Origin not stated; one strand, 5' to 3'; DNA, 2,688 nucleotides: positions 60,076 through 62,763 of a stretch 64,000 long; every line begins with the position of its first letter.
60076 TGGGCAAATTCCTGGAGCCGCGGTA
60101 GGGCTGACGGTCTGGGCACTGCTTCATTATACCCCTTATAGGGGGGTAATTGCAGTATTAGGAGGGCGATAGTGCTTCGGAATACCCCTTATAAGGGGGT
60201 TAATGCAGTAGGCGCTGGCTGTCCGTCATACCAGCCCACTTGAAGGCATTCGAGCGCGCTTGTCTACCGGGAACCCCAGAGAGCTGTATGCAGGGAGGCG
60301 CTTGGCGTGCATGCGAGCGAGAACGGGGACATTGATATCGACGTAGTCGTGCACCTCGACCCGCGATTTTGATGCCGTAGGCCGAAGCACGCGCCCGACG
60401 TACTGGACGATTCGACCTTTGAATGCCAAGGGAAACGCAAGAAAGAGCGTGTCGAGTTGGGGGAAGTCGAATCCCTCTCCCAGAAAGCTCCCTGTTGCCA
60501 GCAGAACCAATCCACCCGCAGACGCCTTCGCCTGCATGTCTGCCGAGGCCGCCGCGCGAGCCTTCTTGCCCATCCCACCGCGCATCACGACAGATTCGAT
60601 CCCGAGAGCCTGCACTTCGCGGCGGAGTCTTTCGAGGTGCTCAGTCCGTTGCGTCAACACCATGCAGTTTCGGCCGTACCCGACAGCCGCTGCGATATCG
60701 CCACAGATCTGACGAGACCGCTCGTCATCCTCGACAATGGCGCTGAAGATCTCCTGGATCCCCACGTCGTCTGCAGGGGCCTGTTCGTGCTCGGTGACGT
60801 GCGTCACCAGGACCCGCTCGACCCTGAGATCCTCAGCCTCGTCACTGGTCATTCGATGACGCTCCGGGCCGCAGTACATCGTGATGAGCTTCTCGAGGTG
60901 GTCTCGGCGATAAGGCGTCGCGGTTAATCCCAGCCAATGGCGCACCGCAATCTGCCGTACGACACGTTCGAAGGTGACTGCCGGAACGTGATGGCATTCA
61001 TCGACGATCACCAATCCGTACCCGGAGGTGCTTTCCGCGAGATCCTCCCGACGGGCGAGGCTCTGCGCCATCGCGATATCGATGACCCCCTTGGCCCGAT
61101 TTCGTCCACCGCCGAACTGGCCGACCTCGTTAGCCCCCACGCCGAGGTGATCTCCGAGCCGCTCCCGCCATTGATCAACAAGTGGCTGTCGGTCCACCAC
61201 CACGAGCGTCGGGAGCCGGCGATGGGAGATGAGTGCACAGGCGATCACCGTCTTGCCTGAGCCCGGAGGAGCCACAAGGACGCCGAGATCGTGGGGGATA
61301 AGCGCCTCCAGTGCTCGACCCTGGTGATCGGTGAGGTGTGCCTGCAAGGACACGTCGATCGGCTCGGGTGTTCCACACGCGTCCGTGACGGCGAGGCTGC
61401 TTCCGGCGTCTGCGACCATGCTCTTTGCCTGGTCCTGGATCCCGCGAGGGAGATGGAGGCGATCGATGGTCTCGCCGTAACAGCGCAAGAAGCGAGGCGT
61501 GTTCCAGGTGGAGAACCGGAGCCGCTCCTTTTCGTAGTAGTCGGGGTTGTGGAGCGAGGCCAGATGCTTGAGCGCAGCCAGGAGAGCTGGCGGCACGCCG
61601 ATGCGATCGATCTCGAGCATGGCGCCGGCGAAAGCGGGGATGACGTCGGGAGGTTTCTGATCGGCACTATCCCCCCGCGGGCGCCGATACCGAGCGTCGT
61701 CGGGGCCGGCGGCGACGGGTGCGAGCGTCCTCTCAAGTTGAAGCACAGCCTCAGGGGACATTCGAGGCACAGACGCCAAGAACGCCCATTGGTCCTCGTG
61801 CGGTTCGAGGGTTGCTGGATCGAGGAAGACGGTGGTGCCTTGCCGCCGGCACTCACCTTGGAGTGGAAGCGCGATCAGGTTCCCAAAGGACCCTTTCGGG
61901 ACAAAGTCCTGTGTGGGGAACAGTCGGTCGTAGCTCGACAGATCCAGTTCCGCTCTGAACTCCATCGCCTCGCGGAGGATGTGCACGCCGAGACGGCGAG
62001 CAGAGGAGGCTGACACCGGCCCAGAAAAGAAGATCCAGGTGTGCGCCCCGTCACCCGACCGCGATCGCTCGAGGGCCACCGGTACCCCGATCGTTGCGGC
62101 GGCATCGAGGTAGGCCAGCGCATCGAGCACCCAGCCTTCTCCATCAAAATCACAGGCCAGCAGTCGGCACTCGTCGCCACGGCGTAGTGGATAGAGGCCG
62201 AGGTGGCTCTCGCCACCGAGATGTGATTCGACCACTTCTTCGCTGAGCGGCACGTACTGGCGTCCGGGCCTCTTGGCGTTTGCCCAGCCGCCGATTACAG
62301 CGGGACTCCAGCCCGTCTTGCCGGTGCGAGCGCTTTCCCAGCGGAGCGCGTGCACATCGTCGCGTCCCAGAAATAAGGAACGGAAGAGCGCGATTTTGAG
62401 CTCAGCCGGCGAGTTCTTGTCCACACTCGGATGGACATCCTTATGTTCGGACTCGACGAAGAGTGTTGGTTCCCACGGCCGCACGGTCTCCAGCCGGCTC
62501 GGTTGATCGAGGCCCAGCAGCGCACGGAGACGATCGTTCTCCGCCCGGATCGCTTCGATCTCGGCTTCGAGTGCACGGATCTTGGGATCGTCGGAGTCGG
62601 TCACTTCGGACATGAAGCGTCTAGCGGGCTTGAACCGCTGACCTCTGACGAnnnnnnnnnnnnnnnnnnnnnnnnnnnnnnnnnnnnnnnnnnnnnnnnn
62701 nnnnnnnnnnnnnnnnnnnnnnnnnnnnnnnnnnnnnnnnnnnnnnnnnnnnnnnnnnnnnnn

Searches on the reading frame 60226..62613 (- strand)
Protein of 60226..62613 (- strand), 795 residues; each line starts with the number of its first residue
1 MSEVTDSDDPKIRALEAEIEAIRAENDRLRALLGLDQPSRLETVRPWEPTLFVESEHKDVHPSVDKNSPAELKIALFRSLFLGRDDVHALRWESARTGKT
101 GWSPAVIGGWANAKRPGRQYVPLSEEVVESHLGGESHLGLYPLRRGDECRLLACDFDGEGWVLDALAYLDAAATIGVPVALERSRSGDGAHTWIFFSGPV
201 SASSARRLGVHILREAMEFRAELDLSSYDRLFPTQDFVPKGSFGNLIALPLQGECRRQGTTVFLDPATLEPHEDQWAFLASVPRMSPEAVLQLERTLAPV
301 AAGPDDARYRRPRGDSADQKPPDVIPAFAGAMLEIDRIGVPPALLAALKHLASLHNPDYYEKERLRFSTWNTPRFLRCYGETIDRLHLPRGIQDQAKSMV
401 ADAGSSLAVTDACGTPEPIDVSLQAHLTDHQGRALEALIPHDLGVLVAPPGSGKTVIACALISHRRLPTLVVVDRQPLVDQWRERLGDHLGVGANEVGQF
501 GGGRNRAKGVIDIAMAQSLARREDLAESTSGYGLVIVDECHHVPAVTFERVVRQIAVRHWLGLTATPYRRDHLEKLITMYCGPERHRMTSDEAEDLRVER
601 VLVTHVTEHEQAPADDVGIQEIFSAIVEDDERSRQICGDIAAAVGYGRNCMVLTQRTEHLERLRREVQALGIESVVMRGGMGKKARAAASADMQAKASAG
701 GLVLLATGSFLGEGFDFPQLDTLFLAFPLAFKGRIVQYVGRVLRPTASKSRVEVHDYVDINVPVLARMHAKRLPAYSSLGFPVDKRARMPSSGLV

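Call 3: search_protein_families(library=pfam, proteins=[window:60226-62613:-], max_evalue=0.01)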
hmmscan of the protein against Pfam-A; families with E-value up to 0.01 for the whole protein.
window:60226-62613:- (795 aa): 9 families
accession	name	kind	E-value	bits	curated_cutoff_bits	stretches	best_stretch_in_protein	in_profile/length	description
PF22548.2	AEP-TOTE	-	1.9e-77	260.4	27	1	73-292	2-229/230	TOTE conflict system, Archaeo-Eukaryotic Primase domain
PF04851.21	ResIII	-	3.7e-23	82.7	22.5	1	426-569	3-164/164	Type III restriction enzyme, res subunit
PF00270.35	DEAD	-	3e-07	30.8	26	1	428-568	1-161/167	DEAD/DEAH box helicase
PF00271.37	Helicase_C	-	4.3e-05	24.2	23.5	1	645-744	13-108/110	Helicase conserved C-terminal domain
PF13401.12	AAA_22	-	0.00011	22.9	27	1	443-553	7-106/130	AAA domain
PF18766.7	SWI2_SNF2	-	0.00085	19.5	26.7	1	444-632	21-217/221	SWI2/SNF2 ATPase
PF13604.12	AAA_30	-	0.0039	17.4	27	1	427-556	2-113/191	AAA domain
PF13245.12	AAA_19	-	0.0068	17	25.1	0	431-556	1-115/134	AAA domain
PF13481.12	AAA_25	-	0.0079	16.3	27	0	436-464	27-56/195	AAA domain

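Call 4: search_protein_families(library=ncbifam, proteins=[window:60226-62613:-], max_evalue=0.01)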
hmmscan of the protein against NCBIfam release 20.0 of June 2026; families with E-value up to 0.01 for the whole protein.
window:60226-62613:- (795 aa): 9 families
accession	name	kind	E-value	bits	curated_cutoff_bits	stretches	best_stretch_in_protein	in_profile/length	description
NF045503.1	repair_heli_XPB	equivalog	6.6e-22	77.8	610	1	425-594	182-362/548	DNA repair helicase XPB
NF040561.1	PrimPol_Msp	equivalog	7.3e-19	67.7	200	1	38-295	89-343/515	CRISPR-associated primase-polymerase type A1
NF053632.1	heli_RadD_YejH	equivalog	1.1e-12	47.1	720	1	442-571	23-155/573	DNA repair helicase RadD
TIGR04095.1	dnd_restrict_1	equivalog_domain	1.7e-09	37.2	600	0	426-569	8-170/451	DNA phosphorothioation system restriction enzyme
TIGR00603.1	rad25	subfamily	1.9e-09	36.3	328.7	1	444-583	278-429/734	DNA repair helicase rad25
NF010337.0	PRK13766.1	equivalog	0.00025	19.3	610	0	445-567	34-173/781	Hef nuclease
NF046051.1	restrict_EcoAI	equivalog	0.00064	18.2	550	1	445-574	181-320/768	EcoAI/FtnUII family type I restriction enzme subunit R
NF041062.1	DpdE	equivalog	0.00081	17.4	500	1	453-570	182-300/1048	protein DpdE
NF038317.1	DISARM_DrmD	equivalog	0.0028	16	610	0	527-568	234-286/1021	DISARM system SNF2-like helicase DrmD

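Call 5: search_protein_families(library=padloc, proteins=[window:60226-62613:-], max_evalue=0.01)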
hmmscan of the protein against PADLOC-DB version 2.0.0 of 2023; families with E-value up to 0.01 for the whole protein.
window:60226-62613:- (795 aa): 12 families
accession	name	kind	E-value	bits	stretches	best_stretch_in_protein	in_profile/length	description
PDLC01465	PrimPol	-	1.4e-84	281.9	1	70-292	19-239/276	"CAS-I,CAS-II,CAS-III,CAS-IV,CAS-V,CAS-VI; associated"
PDLC01101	PrimPol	-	1.9e-17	61.1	1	75-293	131-337/490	adaptation polymerase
PDLC02707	PbeA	-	1.3e-16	58.3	2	423-570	249-416/672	PbeA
PDLC02704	PbeA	-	5.6e-13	46.2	2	417-570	251-421/682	PbeA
PDLC03659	mREase_IV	-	1.2e-12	44.6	1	419-758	210-566/945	Type IV methyl-directed restriction enzyme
PDLC03658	mREase_IV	-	1.5e-08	30.9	1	442-758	243-558/953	Type IV methyl-directed restriction enzyme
PDLC00659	HmaA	-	1.8e-05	20.7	1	445-567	126-270/1176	SNF2 helicase / DEAD-box helicase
PDLC02705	PbeA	-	2.5e-05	20.6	1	645-762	523-637/691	PbeA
PDLC02706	PbeA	-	2.9e-05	20.8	0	533-570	397-434/722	PbeA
PDLC03040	REase_I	-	0.00085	15.2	1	714-761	637-683/1029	Type I restriction enzyme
PDLC02703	PbeA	-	0.00089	16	0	426-487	246-312/626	PbeA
PDLC03597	REase_MTase_IIG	-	0.0058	12.1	0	702-768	552-614/1646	Type IIG restriction enzyme-methyltransferase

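Call 11: find_homologous_proteins(query=window:60226-62613:-, max_evalue=1e-10)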
Query window:60226-62613:- (795 aa): 6056 proteins with E <= 1e-10 among 8000 candidates; the best 120 are listed.
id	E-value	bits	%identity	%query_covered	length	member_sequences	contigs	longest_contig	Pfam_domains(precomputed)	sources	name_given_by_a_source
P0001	0.0e+0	1662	97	94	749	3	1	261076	PF00270.36,PF22548.3,PF04851.22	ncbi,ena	-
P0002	0.0e+0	1621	90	99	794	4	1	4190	PF00270.36,PF22548.3,PF00271.38,PF04851.22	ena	-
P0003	0.0e+0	1487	82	98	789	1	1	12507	PF00270.36,PF22548.3,PF00271.38,PF04851.22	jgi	jgi:superfamily II DNA or RNA helicase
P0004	0.0e+0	1483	81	98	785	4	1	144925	PF00270.36,PF22548.3,PF13401.13,PF00271.38,PF04851.22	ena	-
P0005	0.0e+0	1480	81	98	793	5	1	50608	PF00270.36,PF22548.3,PF00271.38,PF04851.22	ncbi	ncbi:MAG: TOTE conflict system archaeo-eukaryotic primase domain-containing protein [Acidimicrobiale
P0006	0.0e+0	1451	80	100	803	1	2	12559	PF00270.36,PF22548.3,PF04851.22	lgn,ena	-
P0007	0.0e+0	1432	79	99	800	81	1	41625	PF00270.36,PF22548.3,PF04851.22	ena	-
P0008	0.0e+0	1424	79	99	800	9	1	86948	PF00270.36,PF22548.3,PF00271.38,PF04851.22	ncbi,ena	-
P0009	0.0e+0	1419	78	99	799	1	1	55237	PF00270.36,PF22548.3,PF00271.38,PF04851.22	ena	-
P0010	0.0e+0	1412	79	98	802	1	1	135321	PF00270.36,PF22548.3,PF04851.22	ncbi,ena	-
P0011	0.0e+0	1412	79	98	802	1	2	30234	PF00270.36,PF22548.3,PF04851.22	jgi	-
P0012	0.0e+0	1409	78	99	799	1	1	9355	PF00270.36,PF22548.3,PF04851.22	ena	-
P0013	0.0e+0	1407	79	98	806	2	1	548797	PF00270.36,PF22548.3,PF00271.38,PF04851.22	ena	-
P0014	0.0e+0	1406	78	99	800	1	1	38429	PF00270.36,PF22548.3,PF04851.22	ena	-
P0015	0.0e+0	1405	77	99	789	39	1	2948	PF00270.36,PF22548.3,PF18766.8,PF13401.13,PF00271.38,PF04851.22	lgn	-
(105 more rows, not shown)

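Call 14: find_related_loci(query=A1, collection=genome_contigs, flank=10000)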
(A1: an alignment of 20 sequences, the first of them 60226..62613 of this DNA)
Query A1 (795 aa) in genome_contigs; peptide patterns used: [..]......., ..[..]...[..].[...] (x = any residue, [..] = any of these).
600 stretches matched a pattern (row limit reached: there are more); 592 encode a relative of the query (tblastn E <= 1e-3); the best 80 are kept; 79 distinct loci.
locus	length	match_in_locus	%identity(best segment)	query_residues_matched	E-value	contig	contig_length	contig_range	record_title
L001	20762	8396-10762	79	4-792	0e+0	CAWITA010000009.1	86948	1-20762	MAG: uncultured Acidimicrobiaceae bacterium isolate MFD09222.bin.2.119 genome assembly, contig: contig_173196, whole gen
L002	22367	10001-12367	76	4-792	0e+0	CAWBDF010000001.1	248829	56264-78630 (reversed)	MAG: uncultured Acidimicrobiaceae bacterium isolate MFD00731.bin.1.165 genome assembly, contig: contig_10041, whole geno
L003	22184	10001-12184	76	64-791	0e+0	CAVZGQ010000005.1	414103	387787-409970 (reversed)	MAG: uncultured Acidimicrobiaceae bacterium isolate MFD04463.bin.2.20 genome assembly, contig: contig_9402, whole genome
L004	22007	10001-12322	65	18-792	0e+0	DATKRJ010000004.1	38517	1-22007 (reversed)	MAG TPA_asm: Thermomicrobiaceae bacterium isolate SMAG_U14025 k141_315083, whole genome shotgun sequence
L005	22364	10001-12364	79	4-791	0e+0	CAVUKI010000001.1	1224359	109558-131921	MAG: uncultured Acidimicrobiaceae bacterium isolate MFD01716.bin.2.149 genome assembly, contig: contig_10679, whole geno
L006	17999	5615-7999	63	5-783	0e+0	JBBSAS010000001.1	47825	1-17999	MAG: Candidatus Limnocylindrales bacterium isolate La6_metabat2.032 La6_metabat2.032_K_817387_L_47825_cov_87.3621, whole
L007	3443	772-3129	64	15-791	0e+0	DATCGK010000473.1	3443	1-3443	MAG TPA_asm: Candidatus Limnocylindrales bacterium isolate SMAG_U7805 k141_187547, whole genome shotgun sequence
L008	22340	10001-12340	62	15-786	0e+0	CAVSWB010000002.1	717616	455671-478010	MAG: uncultured Chloroflexia bacterium isolate MFD05705.bin.2.41 genome assembly, contig: contig_34414, whole genome sho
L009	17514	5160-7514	60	7-792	0e+0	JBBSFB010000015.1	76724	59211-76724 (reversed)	MAG: Acidimicrobiia bacterium isolate LS1_sbin.76 LS1_sbin.76_K_13941_L_76724_cov_38.3751, whole genome shotgun sequence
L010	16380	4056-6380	62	7-781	0e+0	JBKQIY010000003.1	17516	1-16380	MAG: Acidimicrobiia bacterium isolate BAr3G3H3I__bin_81 BAr3G3H3I_000000000749, whole genome shotgun sequence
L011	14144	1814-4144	59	4-785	0e+0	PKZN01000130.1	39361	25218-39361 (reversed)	MAG: Acidimicrobiaceae bacterium isolate bog_635 73.20111000_S3S.1_contig_5653, whole genome shotgun sequence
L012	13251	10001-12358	60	2-788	0e+0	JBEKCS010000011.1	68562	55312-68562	MAG: Acidimicrobiales bacterium isolate SPRUCE 165 SPRUCE_165_11, whole genome shotgun sequence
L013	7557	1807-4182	60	1-781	0e+0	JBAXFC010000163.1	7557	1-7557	MAG: Chloroflexota bacterium isolate ELA261 MAG261_163, whole genome shotgun sequence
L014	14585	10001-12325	58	15-788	0e+0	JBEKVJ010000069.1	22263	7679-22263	MAG: Acidimicrobiales bacterium isolate SPRUCE 601 SPRUCE_601_69, whole genome shotgun sequence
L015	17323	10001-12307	59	15-792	0e+0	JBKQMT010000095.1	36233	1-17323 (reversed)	MAG: Acidimicrobiales bacterium isolate LABRr1A1B1C__bin_78 LABRr1A1B1C_000000178924, whole genome shotgun sequence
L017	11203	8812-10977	62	6-716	0e+0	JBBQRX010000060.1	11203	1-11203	MAG: Candidatus Limnocylindrales bacterium isolate Co_metawrap_1715 Cmw_1715_k141_2330955_length_11203_cov_19.9863, whol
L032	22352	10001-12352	49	7-786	0e+0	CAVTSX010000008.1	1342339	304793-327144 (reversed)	MAG: uncultured Actinomycetota bacterium isolate MFD00822.bin.2.179 genome assembly, contig: contig_32467, whole genome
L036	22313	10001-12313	47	15-782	0e+0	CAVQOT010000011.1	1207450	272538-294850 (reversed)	MAG: uncultured Actinomycetota bacterium isolate MFD09964.bin.1.28 genome assembly, contig: contig_9330, whole genome sh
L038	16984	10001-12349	61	15-786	0e+0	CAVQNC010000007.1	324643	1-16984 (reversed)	MAG: uncultured Chloroflexia bacterium isolate MFD03726.bin.1.123 genome assembly, contig: contig_33850, whole genome sh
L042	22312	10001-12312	49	15-782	0e+0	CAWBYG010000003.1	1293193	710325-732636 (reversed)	MAG: uncultured Actinomycetota bacterium isolate MFD05442.bin.2.57 genome assembly, contig: contig_3394, whole genome sh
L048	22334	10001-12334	43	11-782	0e+0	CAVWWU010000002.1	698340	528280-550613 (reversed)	MAG: uncultured Actinomycetota bacterium isolate MFD09495.bin.1.73 genome assembly, contig: contig_10562, whole genome s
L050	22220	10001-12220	46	64-792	0e+0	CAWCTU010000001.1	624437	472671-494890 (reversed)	MAG: uncultured Actinomycetota bacterium isolate MFD05442.bin.2.266 genome assembly, contig: contig_10864, whole genome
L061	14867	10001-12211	43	68-781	1e-179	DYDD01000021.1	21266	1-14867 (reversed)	MAG TPA_asm: Fibrobacter sp. isolate IMS_BF NODE_500_length_21282_cov_6.97258, whole genome shotgun sequence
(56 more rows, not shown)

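Call 19: find_encoding_contigs(protein=P0001, flank=8000, max_places=3)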
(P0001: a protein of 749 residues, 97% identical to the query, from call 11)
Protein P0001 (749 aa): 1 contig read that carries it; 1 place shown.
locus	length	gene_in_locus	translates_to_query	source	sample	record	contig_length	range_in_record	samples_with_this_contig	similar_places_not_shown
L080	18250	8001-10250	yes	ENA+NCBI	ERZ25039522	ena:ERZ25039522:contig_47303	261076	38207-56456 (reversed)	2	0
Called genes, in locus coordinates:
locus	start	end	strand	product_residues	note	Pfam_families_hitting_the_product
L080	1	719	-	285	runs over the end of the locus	PF01061:ABC2_membrane, PF12698:ABC2_membrane_3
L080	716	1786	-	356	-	PF00005:ABC_tran, PF02702:KdpD (faint), PF13304:AAA_21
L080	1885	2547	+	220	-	PF00440:TetR_N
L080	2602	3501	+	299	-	PF00480:ROK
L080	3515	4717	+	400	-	PF00067:p450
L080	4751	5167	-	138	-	-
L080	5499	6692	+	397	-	PF00589:Phage_integrase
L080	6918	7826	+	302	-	PF13391:HNH_2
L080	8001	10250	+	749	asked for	PF22548:AEP-TOTE, PF00270:DEAD (weak), PF04851:ResIII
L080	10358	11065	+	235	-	PF13338:AbiEi_4 (weak)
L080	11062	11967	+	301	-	PF08843:AbiEii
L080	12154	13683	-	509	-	PF25210:Kelch_FKB95, PF01344:Kelch_1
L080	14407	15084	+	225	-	PF00106:adh_short, PF13561:adh_short_C2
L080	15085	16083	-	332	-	PF00296:Bac_luciferase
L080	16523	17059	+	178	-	PF12973:Cupin_7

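Call 20: find_encoding_contigs(protein=P0004, flank=8000, max_places=3)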
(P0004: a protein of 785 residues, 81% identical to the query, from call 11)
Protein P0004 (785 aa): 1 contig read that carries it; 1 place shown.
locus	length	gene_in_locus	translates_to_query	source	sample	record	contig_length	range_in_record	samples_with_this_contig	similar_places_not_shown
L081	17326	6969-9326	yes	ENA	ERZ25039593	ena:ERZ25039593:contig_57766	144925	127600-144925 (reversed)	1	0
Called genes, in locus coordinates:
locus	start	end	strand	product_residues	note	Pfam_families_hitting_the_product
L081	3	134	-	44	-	?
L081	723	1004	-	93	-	PF00005:ABC_tran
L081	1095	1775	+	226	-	PF00440:TetR_N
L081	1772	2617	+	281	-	PF00480:ROK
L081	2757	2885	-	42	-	-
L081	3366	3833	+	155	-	PF00067:p450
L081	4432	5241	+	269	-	PF00589:Phage_integrase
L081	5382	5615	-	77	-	-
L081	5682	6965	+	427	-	PF13657:Couple_hipA, PF07804:HipA_C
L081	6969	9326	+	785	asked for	PF22548:AEP-TOTE, PF00270:DEAD (weak), PF04851:ResIII, PF13401:AAA_22 (faint), PF00271:Helicase_C (weak)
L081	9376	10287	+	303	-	PF13391:HNH_2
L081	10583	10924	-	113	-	PF02668:TauD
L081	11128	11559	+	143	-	-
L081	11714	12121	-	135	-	-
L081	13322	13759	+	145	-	PF03965:Penicillinase_R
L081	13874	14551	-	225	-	PF17197:DUF5134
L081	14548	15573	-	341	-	-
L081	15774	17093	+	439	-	PF04261:Dyp_perox_N, PF20628:Dyp_perox_C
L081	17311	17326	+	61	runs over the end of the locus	PF00403:HMA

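Call 24: search_solved_structures(query=window:60226-62613:-, max_evalue=0.01)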
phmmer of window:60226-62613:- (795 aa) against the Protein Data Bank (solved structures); distinct sequences matched with E-value up to 0.01: 18.
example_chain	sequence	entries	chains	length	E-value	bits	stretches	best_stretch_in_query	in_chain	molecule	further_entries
6p4f_A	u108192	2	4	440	2.4e-23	85.2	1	424-594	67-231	DNA-dependent ATPase XPBII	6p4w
5tnu_A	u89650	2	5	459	2.7e-23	85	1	424-594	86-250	DNA-dependent ATPase XPBII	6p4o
6p66_A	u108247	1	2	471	1.5e-20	76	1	421-584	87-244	DNA repair protein RAD25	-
2fwr_A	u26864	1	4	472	1.5e-20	76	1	421-584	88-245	DNA repair protein RAD25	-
2fz4_A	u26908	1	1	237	1.3e-18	69.6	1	416-572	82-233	DNA repair protein RAD25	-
7clg_A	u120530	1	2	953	1.1e-10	43.3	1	441-758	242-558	Putative helicase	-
7nqd_A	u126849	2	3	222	8.5e-08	33.8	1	115-283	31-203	TPR_REGION domain-containing protein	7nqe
7nqf_A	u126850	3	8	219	1.2e-07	33.3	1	115-283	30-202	TPR_REGION domain-containing protein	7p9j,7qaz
5fmf_1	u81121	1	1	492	8e-07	30.6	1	425-586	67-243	DNA REPAIR HELICASE RAD25, SSL2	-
6jde_B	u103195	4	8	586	1.8e-06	29.4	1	444-570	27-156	Putative DNA repair helicase RadD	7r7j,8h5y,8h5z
5of4_A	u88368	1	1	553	1.9e-06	29.3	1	419-586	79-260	TFIIH basal transcription factor complex helicase XPB subunit,XPB,TFIIH basal transcriptio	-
5sva_Z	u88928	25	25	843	2.1e-06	29.2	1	426-586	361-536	DNA repair helicase RAD25 | General transcription and DNA repair factor IIH helicase subunit XPB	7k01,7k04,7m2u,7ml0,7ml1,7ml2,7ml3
8ebt_A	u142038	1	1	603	2.4e-06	29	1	419-586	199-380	General transcription and DNA repair factor IIH helicase subunit XPB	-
6nmi_A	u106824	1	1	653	2.7e-06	28.8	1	419-586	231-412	General transcription and DNA repair factor IIH helicase subunit XPB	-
8bvw_0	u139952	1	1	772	3.6e-06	28.4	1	419-586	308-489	General transcription and DNA repair factor IIH helicase subunit XPB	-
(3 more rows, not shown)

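Call 25: search_protein_families(library=ncbifam, proteins=[L080:6918-7826:+, L081:9376-10287:+, L080:5499-6692:+], max_evalue=0.001)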
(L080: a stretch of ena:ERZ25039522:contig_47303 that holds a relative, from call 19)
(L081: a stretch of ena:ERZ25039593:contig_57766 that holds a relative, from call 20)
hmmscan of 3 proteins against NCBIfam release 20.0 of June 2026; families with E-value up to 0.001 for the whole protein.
L080:6918-7826:+ (302 aa): 1 family
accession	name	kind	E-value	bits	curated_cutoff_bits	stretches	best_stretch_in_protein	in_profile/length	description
NF045808.1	PT-DNA_restrict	exception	1.2e-16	60.6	180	1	154-286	150-270/284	phosphorothioated DNA-binding restriction endonuclease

L081:9376-10287:+ (303 aa): 1 family
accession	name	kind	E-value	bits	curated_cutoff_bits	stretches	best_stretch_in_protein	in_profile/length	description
NF045808.1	PT-DNA_restrict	exception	1.8e-20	73.3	180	1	175-290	157-273/284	phosphorothioated DNA-binding restriction endonuclease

L080:5499-6692:+ (397 aa): 8 families
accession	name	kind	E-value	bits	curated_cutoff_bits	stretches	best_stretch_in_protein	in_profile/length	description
TIGR02224.1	recomb_XerC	equivalog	1.2e-12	47.9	335.15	1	108-374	38-276/295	tyrosine recombinase XerC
NF001399.0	PRK00283.1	subfamily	9e-11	41.5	279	1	109-368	46-277/300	tyrosine recombinase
NF040815.2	recomb_XerA_Arch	equivalog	3.8e-10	39.8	220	1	212-374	111-253/263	site-specific tyrosine recombinase/integron integrase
TIGR02225.1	recomb_XerD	equivalog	2.4e-08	33.6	329.6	1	90-368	17-268/290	site-specific tyrosine recombinase XerD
TIGR02249.1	integrase_gron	subfamily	1.2e-05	24.8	265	1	333-389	258-314/315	integron integrase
NF003462.0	PRK05084.1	equivalog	4.9e-05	22.2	267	1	308-385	278-354/360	tyrosine recombinase XerS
NF011946.0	PRK15417.1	equivalog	0.00064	19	435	0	328-390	267-330/337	integron integrase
NF002331.0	PRK01287.1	subfamily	0.0008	18.5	371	0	219-368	168-306/365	site-specific tyrosine recombinase XerC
